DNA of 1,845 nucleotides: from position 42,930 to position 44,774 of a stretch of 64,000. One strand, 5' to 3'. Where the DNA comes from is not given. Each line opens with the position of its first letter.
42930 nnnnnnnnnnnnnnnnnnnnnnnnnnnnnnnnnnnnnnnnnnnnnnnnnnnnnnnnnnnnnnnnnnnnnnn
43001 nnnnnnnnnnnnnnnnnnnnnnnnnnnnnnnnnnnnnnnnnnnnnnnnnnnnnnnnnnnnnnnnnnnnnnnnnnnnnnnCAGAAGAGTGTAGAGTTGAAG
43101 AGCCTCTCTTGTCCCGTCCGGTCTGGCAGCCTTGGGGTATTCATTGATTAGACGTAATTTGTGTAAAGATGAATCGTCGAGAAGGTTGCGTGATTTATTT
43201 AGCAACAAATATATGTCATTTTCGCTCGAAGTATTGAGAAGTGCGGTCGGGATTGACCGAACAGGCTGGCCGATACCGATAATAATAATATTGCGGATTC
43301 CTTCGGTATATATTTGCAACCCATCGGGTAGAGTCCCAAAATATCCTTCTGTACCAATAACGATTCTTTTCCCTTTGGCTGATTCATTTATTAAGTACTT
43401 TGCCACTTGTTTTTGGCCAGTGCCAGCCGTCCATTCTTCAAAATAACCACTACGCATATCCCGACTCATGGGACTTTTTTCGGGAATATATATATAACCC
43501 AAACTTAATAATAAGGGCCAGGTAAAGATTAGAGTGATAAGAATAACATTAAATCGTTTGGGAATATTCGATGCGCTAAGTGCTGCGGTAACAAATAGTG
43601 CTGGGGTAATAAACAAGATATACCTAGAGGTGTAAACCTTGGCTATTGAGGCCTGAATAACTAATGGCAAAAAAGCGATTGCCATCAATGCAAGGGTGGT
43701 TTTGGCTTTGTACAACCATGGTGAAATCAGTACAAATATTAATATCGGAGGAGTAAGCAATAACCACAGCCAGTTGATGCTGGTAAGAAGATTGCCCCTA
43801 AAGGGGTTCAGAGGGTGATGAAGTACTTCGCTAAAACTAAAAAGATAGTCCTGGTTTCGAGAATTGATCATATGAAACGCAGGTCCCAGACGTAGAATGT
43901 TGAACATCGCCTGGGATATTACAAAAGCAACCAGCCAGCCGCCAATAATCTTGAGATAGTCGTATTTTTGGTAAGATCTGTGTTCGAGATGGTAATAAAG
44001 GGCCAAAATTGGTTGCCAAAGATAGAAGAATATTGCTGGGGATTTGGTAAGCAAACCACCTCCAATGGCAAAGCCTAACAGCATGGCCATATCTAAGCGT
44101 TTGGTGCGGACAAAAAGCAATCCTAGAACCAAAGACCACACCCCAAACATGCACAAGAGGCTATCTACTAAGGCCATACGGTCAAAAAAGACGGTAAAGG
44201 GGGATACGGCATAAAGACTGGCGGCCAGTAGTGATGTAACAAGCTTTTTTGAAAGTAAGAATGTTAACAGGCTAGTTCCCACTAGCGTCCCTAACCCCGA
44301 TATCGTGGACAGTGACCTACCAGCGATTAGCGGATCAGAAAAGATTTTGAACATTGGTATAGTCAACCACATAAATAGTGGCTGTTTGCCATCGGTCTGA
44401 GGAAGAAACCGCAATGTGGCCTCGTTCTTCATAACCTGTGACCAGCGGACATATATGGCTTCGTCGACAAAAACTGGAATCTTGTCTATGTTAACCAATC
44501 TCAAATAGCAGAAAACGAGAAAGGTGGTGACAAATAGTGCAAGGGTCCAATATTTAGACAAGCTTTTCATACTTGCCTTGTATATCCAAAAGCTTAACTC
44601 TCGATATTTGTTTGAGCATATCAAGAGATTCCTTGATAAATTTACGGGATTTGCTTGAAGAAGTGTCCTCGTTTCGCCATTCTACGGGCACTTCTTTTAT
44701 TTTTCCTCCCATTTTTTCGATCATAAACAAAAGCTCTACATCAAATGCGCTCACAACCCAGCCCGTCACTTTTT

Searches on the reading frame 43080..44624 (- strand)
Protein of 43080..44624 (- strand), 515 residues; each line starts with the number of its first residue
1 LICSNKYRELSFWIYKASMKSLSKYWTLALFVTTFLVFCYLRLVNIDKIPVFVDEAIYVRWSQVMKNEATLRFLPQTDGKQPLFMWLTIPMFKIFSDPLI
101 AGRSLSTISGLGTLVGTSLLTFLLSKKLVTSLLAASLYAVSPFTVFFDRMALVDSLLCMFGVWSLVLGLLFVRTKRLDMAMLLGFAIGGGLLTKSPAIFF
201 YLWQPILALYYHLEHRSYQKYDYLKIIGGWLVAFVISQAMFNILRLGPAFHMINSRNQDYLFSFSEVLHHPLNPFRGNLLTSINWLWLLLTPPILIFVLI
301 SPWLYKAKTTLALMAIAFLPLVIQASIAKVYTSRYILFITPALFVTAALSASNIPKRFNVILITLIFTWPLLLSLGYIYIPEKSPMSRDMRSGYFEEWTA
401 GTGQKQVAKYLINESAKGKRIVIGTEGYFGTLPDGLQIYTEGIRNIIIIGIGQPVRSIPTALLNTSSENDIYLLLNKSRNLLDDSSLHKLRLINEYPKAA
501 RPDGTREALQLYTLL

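Call 44: search_protein_families(library=pfam, proteins=[window:43080-44624:-], max_evalue=0.5)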
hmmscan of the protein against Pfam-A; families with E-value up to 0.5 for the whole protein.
window:43080-44624:- (515 aa): 4 families
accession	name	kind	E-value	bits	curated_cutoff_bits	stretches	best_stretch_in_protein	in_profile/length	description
PF02366.24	PMT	-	3.7e-09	36.9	22.7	1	79-226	61-214/245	Dolichyl-phosphate-mannose-protein mannosyltransferase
PF13231.12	PMT_2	-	5.9e-09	36.8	26.1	1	82-227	4-147/160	Dolichyl-phosphate-mannose-protein mannosyltransferase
PF23492.1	bPH_9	-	0.078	13.1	27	1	241-269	36-63/89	Bacterial PH domain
PF07069.16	PRRSV_2b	-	0.13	13.2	25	0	227-252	41-66/73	Porcine reproductive and respiratory syndrome virus 2b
